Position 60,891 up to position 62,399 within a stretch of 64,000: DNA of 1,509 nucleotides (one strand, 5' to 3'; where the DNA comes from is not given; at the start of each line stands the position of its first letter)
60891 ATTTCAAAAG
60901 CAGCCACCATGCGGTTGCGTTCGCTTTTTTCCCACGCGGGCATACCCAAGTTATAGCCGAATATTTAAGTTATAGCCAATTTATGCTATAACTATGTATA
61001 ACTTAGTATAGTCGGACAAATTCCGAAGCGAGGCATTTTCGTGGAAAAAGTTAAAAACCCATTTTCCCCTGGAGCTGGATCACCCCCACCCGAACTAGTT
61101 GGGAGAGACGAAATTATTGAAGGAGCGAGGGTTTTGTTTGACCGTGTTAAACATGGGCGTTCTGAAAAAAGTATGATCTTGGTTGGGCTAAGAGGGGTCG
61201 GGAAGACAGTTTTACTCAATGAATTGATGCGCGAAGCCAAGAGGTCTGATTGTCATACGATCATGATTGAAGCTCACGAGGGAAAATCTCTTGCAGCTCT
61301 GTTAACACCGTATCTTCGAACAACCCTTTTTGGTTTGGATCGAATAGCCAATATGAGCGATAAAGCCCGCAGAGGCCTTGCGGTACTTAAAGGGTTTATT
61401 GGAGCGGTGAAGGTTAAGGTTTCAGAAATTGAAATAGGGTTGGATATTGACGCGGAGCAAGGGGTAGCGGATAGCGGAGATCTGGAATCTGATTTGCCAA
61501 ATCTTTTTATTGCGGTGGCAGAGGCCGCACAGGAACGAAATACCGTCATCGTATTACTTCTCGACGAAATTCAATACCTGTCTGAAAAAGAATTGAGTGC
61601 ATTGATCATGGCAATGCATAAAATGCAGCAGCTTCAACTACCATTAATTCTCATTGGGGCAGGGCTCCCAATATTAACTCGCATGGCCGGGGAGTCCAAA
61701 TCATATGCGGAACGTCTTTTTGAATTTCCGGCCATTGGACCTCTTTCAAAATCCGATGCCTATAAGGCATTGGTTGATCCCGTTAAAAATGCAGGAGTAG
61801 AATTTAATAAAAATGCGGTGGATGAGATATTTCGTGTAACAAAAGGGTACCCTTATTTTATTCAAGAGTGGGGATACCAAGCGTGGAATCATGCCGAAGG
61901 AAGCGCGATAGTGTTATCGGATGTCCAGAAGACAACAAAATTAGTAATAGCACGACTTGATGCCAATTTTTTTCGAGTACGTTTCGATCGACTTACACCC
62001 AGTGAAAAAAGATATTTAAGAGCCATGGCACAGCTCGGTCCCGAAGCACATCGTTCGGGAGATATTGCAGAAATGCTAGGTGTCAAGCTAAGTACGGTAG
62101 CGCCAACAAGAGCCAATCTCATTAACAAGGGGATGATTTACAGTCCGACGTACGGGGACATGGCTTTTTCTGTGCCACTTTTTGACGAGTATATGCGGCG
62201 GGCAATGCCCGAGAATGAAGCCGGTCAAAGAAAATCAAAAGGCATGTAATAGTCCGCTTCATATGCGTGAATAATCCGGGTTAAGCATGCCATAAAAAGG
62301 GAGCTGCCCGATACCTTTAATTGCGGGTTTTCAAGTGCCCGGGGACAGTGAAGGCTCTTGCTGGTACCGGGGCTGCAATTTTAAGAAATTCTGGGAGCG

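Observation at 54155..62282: A roughly 70-bp dispersed repeat occurs three times and delimits two gene blocks, forming a cassette-like architecture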

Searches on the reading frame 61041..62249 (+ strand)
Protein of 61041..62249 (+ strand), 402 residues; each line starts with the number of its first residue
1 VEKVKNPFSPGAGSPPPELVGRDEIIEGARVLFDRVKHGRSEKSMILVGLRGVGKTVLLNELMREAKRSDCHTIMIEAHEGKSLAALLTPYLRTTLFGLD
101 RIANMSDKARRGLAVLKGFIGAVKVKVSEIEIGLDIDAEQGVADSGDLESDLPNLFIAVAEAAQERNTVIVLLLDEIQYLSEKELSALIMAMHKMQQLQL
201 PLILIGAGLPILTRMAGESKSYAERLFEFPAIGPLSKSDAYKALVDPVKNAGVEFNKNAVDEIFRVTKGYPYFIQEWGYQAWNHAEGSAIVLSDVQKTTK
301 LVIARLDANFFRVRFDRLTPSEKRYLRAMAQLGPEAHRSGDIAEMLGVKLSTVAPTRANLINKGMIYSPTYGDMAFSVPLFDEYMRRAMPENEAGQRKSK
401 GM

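Call 10: search_protein_families(library=pfam, proteins=[window:61041-62249:+], max_evalue=0.01)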
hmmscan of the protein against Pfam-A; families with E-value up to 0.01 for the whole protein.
window:61041-62249:+ (402 aa): 9 families
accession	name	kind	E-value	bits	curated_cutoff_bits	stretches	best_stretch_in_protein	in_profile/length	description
PF13191.12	AAA_16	-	2.2e-19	71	32.6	1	18-205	1-167/167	AAA ATPase domain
PF13401.12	AAA_22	-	8.8e-12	45.9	27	1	41-207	4-123/130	AAA domain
PF13173.12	AAA_14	-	4.8e-07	30.3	27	1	42-81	2-42/129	AAA domain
PF00004.35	AAA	-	4.7e-06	27.5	21.2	1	45-208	1-108/131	ATPase family associated with various cellular activities (AAA)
PF01637.24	ATPase_2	-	2.7e-05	24.6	33.2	1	45-200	23-148/225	ATPase domain predominantly from Archaea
PF25201.1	nSTAND6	-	0.00056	20.4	27.7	1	40-81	16-57/148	Novel STAND NTPase 6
PF12775.13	AAA_7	-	0.0013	18.8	25.8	1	39-78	30-69/181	P-loop containing dynein motor region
PF13245.12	AAA_19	-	0.0021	18.7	25.1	1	38-206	7-124/134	AAA domain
PF05729.18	NACHT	-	0.0099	16.2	26.7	0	45-72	3-30/167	NACHT domain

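Call 33: find_homologous_proteins(query=window:61041-62249:+, max_evalue=0.00001)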
Query window:61041-62249:+ (402 aa): 8000 proteins with E <= 0.00001 among 8000 candidates; the best 120 are listed.
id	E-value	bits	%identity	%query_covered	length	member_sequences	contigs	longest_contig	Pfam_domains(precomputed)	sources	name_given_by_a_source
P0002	1.0e-229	780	100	89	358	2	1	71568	PF13173.13,PF00004.36,PF13401.13,PF13191.13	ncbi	-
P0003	9.5e-200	682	78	98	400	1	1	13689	PF13173.13,PF25201.1,PF13401.13,PF13191.13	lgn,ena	-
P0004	4.6e-196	670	77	99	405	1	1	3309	PF13173.13,PF13401.13,PF13191.13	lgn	-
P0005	5.0e-195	666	77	98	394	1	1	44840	PF13173.13,PF13401.13,PF13191.13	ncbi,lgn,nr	ncbi:MAG: AAA family ATPase [Candidatus Omnitrophica bacterium]|nr:AAA family ATPase [Candidatus Omn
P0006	2.0e-194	664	77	97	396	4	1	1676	PF13173.13,PF13401.13,PF13191.13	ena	-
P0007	6.6e-194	663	75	97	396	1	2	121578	PF13173.13,PF13401.13,PF13191.13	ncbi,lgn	-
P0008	6.2e-193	659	75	99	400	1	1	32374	PF13401.13,PF13191.13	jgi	jgi:hypothetical protein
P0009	2.1e-192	658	76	97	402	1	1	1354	PF13173.13,PF13401.13,PF13191.13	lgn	-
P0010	9.5e-192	655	76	97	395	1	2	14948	PF13173.13,PF13401.13,PF13191.13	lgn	-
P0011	1.3e-190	652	75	98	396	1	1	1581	PF13173.13,PF13401.13,PF01637.25,PF13191.13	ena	-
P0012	2.8e-190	651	74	97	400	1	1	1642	PF13173.13,PF13401.13,PF01637.25,PF13191.13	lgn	-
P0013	3.8e-190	650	76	97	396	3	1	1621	PF13173.13,PF13401.13,PF01637.25,PF13191.13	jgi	-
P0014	5.8e-190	650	76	97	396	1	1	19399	PF13173.13,PF13401.13,PF01637.25,PF13191.13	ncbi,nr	ncbi:MAG: AAA family ATPase [Candidatus Omnitrophica bacterium]|nr:AAA family ATPase [Candidatus Omn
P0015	9.2e-190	649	75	99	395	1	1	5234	PF13173.13,PF00004.36,PF13401.13,PF13191.13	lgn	-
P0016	1.1e-189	649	72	100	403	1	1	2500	PF13173.13,PF13401.13,PF01637.25,PF13191.13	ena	-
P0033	2.3e-184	631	73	97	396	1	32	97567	PF13173.13,PF13401.13,PF01637.25,PF13191.13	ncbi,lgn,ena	-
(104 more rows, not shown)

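Call 34: search_protein_families(library=ncbifam, proteins=[window:61041-62249:+], max_evalue=0.01)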
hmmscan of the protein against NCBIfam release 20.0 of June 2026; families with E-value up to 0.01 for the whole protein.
window:61041-62249:+ (402 aa): 5 families
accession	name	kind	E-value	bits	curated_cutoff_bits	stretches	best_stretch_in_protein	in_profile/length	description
TIGR02928.1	TIGR02928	subfamily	1.4e-09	37.3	181.3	1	16-82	14-86/366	orc1/cdc6 family replication initiation protein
TIGR03420.1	DnaA_homol_Hda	equivalog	1.3e-06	28.2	194.8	1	35-115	31-112/226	DnaA regulatory inactivator Hda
NF053860.1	DS41_1_antiphage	equivalog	6e-06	25.5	370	1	39-84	36-81/448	anti-phage protein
TIGR03903.1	TOMM_kin_cyc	equivalog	2e-05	22.6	705.75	1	19-334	483-789/1267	TOMM system kinase/cyclase fusion protein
NF047389.1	ATPase_Sll1717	subfamily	5.6e-05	22.4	75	1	36-85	23-72/454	P-loop ATPase, Sll1717 family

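Call 35: search_protein_families(library=padloc, proteins=[window:61041-62249:+], max_evalue=0.01)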
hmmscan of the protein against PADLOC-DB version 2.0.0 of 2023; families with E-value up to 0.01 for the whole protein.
window:61041-62249:+ (402 aa): 8 families
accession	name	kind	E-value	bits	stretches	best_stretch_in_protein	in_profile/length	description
PDLC04140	mad8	-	1.3e-06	26.2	1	42-211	27-236/314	mads_8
PDLC04789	PDC-S01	-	0.00019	18.6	1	38-69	13-44/375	-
PDLC04786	PDC-S01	-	0.00025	17.9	0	39-66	17-44/439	-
PDLC04788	PDC-S01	-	0.0014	15.6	0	37-79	14-54/448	-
PDLC01252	Cas3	-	0.0033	14.9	1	171-212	115-156/324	CAS-I; effector_G3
PDLC00938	Cas3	-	0.0035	14.6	1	171-223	127-179/358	CRISPR-associated helicase Cas3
PDLC04787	PDC-S01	-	0.0043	14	0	40-73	25-61/412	-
PDLC02350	AbiO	-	0.0085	12.9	0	42-79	192-229/468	AbiO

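Call 36: find_encoding_contigs(protein=P0003, flank=6000, max_places=4)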
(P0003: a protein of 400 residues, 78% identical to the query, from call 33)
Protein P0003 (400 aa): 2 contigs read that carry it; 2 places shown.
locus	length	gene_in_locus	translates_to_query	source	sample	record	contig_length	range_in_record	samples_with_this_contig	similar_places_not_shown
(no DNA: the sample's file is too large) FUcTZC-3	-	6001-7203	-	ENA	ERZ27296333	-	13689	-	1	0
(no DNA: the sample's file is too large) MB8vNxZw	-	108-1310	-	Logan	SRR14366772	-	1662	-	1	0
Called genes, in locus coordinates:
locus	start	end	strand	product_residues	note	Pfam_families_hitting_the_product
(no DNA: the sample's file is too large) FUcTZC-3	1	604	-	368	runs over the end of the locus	PF13776:DUF4172, PF02661:Fic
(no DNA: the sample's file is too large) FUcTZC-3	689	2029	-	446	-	PF02347:GDC-P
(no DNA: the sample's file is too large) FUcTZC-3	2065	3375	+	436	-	PF13173:AAA_14, PF13635:DUF4143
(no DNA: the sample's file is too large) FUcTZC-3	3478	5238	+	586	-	PF02878:PGM_PMM_I, PF02879:PGM_PMM_II, PF02880:PGM_PMM_III, PF24947:PGM1_C_vert_fung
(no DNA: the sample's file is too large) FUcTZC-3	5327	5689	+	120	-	-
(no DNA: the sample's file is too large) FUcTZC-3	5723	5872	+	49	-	-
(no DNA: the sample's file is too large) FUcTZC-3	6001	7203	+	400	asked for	PF13191:AAA_16, PF25201:nSTAND6 (weak), PF13401:AAA_22, PF13173:AAA_14 (faint)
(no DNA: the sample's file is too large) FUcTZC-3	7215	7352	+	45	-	-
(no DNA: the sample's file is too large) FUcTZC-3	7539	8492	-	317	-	PF14294:DUF4372, PF01609:DDE_Tnp_1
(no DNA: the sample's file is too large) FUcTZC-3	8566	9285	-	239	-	PF00989:PAS, PF13188:PAS_8 (weak), PF08448:PAS_4 (weak), PF13426:PAS_9, PF00512:HisKA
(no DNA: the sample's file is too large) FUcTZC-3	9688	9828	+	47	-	?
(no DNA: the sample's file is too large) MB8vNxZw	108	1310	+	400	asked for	PF13191:AAA_16, PF25201:nSTAND6 (weak), PF13401:AAA_22, PF13173:AAA_14 (faint)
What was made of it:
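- A sister-sample contig carries an intact DUF4143 gene near an ATPase homologue (call 36).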

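Call 37: find_encoding_contigs(protein=P0033, flank=6000, max_places=10)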
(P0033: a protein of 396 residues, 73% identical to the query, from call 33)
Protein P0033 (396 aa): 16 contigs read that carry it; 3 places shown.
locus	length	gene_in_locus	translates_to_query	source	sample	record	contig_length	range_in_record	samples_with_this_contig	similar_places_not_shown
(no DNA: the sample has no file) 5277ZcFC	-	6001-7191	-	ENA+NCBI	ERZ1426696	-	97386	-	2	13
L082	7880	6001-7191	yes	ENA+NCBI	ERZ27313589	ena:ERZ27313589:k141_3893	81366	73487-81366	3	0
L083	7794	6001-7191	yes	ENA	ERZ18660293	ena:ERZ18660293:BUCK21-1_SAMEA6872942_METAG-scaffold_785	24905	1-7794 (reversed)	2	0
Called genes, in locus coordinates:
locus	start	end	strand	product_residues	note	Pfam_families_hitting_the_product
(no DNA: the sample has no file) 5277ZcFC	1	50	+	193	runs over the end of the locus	-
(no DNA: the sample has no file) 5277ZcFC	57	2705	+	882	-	-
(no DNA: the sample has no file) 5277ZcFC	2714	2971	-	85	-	-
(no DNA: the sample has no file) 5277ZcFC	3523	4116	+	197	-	-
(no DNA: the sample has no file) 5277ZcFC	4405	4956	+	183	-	PF01909:NTP_transf_2, PF18765:Polbeta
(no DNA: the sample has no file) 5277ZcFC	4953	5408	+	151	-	PF05168:HEPN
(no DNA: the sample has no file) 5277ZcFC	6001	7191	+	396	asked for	PF13191:AAA_16, PF01637:ATPase_2 (faint), PF13401:AAA_22, PF13173:AAA_14 (faint)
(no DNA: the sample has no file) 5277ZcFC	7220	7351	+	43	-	-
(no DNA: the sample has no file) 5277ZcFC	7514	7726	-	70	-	-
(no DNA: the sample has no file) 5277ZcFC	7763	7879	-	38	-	?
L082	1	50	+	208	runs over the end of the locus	-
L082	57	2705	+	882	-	-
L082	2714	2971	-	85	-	-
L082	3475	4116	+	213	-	PF12686:DUF3800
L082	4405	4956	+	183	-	PF01909:NTP_transf_2, PF18765:Polbeta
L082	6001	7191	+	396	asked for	PF13191:AAA_16, PF01637:ATPase_2 (faint), PF13401:AAA_22, PF13173:AAA_14 (faint)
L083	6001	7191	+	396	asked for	PF13191:AAA_16, PF01637:ATPase_2 (faint), PF13401:AAA_22, PF13173:AAA_14 (faint)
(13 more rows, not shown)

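Call 50: find_related_loci(query=window:61041-62249:+, collection=metagenome_contigs, flank=6000)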
Query window:61041-62249:+ (402 aa) in metagenome_contigs; peptide patterns used: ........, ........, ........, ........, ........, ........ (x = any residue, [..] = any of these).
600 stretches matched a pattern (row limit reached: there are more); 564 encode a relative of the query (tblastn E <= 1e-3); the best 80 are kept; 80 distinct loci.
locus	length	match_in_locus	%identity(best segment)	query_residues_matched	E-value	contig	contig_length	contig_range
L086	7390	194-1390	76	1-399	0e+0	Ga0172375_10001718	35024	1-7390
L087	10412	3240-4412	75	1-391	0e+0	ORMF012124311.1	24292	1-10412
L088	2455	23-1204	73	1-394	0e+0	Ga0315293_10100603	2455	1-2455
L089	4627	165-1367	72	1-397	0e+0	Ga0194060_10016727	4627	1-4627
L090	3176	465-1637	70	1-391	0e+0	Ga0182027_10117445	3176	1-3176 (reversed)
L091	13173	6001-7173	70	1-391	0e+0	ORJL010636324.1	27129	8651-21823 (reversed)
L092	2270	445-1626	69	1-394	0e+0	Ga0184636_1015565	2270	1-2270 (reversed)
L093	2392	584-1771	70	1-396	0e+0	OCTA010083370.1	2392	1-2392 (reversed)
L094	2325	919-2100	69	1-394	0e+0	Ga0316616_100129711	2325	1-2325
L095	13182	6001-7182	69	1-394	0e+0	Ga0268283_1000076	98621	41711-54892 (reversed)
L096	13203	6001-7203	68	1-401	0e+0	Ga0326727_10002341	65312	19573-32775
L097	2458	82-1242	69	1-391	0e+0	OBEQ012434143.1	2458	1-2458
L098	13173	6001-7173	69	1-391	0e+0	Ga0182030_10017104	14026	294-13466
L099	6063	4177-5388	67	1-401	0e+0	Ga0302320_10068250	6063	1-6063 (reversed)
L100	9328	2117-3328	68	1-401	0e+0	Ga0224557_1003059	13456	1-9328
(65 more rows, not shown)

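Call 59: search_solved_structures(query=A2, max_evalue=0.001)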
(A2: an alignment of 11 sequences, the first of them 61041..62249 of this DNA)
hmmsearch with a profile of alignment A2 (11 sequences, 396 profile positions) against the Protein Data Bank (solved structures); distinct sequences matched with E-value up to 0.001: 0.

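Call 60: search_protein_families(library=phrogs, proteins=[window:61041-62249:+], max_evalue=0.01)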
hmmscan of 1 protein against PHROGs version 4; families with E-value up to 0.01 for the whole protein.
window:61041-62249:+ (402 aa): 3 families
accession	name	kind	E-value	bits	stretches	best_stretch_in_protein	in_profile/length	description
phrog_6841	-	unknown function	4.6e-15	56.4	1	3-288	19-286/470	-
phrog_296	-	integration and excision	7e-05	22.7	1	44-298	320-518/626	DNA transposition protein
phrog_4871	-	other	0.0055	16.2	1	36-76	207-247/764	ATP-dependent protease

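Call 66: predict_structure(alignment_id=A2)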
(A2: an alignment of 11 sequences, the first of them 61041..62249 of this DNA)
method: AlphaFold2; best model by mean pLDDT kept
length: 402 residues; sequences in the alignment: 11
mean_pLDDT: 69.3   pTM: 0.55
mean pLDDT of the five models: 69.3, 67.5, 67.3, 62.9, 60.5
residues with pLDDT >= 90: 18; 70-90: 220; 50-70: 93; < 50: 71
segments of 3 or more residues with pLDDT < 50: 13-20, 51-53, 124-145, 212-221, 223-232, 392-402
pLDDT, mean of each block of 10 residues (from residue 1): 58 45 74 82 60 64 87 83 76 76 60 69 42 27 50 79 83 81 76 80 75 46 46 66 83 89 82 76 85 89 71 73 85 74 85 79 59 58 70 38 31
secondary structure, 60 per line:
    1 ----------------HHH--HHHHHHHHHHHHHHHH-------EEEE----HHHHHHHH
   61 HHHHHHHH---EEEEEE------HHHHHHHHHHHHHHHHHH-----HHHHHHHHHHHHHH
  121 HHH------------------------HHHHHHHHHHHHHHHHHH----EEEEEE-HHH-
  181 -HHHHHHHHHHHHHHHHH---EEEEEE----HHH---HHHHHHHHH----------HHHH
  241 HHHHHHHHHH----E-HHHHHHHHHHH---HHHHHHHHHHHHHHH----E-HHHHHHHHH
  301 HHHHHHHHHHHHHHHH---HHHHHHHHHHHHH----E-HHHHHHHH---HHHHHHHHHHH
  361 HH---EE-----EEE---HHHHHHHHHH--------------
elements in order: H22-37 E45-48 H53-68 E72-77 H84-101 H107-123 H148-165 E170-175 H182-198 E202-207 H218-226 H237-250 H257-267 H271-285 H292-316 H320-332 H339-346 H350-362 E373-375 H379-388
